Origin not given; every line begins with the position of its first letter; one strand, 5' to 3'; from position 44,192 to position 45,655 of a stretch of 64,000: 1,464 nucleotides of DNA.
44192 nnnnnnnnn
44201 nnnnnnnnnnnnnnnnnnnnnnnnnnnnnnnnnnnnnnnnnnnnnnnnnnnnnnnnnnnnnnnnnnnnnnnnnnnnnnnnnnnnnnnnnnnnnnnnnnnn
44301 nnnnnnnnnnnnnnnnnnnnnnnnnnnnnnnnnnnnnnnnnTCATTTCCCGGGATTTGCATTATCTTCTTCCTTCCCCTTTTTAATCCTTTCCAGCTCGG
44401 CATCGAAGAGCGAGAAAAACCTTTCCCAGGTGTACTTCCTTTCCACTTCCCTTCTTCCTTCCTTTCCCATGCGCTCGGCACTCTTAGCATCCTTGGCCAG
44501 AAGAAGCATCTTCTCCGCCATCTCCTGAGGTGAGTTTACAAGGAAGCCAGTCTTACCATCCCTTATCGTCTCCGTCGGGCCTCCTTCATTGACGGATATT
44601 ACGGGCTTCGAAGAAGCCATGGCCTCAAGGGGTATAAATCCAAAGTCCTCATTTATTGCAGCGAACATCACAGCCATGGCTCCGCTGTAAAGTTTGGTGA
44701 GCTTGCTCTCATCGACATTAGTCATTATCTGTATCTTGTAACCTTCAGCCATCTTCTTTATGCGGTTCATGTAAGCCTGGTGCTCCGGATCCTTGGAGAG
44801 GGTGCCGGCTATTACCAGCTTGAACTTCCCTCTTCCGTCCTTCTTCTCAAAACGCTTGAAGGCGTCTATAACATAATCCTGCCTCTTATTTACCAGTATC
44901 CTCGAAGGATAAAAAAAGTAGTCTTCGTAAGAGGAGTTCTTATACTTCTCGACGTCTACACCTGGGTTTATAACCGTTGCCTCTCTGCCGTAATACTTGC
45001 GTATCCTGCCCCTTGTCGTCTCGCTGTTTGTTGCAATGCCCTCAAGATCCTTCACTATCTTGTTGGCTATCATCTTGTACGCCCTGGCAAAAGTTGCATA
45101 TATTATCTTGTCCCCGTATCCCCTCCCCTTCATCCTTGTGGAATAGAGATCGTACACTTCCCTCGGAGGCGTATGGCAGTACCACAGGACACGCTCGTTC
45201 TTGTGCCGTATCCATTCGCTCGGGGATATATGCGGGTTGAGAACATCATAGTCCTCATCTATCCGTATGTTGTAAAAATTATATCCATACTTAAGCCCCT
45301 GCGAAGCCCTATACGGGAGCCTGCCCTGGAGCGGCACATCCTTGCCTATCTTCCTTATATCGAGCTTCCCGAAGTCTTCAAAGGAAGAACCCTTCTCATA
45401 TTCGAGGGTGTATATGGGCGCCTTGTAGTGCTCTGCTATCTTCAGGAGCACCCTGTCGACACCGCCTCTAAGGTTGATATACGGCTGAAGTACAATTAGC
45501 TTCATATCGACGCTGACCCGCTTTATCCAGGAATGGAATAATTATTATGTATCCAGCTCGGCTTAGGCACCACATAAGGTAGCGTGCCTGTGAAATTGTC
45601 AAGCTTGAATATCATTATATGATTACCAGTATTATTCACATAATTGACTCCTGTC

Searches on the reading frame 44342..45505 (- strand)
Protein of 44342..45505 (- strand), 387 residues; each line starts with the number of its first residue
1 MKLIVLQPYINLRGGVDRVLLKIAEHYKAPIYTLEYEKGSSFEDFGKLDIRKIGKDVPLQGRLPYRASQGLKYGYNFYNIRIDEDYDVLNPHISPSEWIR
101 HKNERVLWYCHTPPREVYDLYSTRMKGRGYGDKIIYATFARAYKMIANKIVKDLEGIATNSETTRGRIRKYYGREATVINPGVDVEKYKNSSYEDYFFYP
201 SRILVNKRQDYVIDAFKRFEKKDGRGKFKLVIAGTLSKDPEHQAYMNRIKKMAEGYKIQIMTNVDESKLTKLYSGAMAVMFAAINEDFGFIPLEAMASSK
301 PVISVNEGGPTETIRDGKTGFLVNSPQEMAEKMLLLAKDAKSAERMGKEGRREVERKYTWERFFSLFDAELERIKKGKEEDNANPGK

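Call 52: search_protein_families(library=pfam, proteins=[window:44342-45505:-], max_evalue=0.0001)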
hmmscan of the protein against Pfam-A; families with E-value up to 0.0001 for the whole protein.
window:44342-45505:- (387 aa): 5 families
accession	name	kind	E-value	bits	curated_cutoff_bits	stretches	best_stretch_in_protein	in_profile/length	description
PF00534.26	Glycos_transf_1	-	6.3e-30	104.4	26.4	1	190-352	11-171/172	Glycosyl transferases group 1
PF13692.12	Glyco_trans_1_4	-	2.9e-22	79.9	27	1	197-339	4-142/142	Glycosyl transferases group 1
PF13524.12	Glyco_trans_1_2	-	7.8e-08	32.8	25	1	229-362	16-137/144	Glycosyl transferase-like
PF20706.3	GT4-conflict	-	3.3e-07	30.1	26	1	198-361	201-379/385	Family 4 Glycosyltransferase in conflict systems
PF13439.12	Glyco_transf_4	-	1.1e-06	29.2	28.5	1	14-187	2-170/170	Glycosyltransferase Family 4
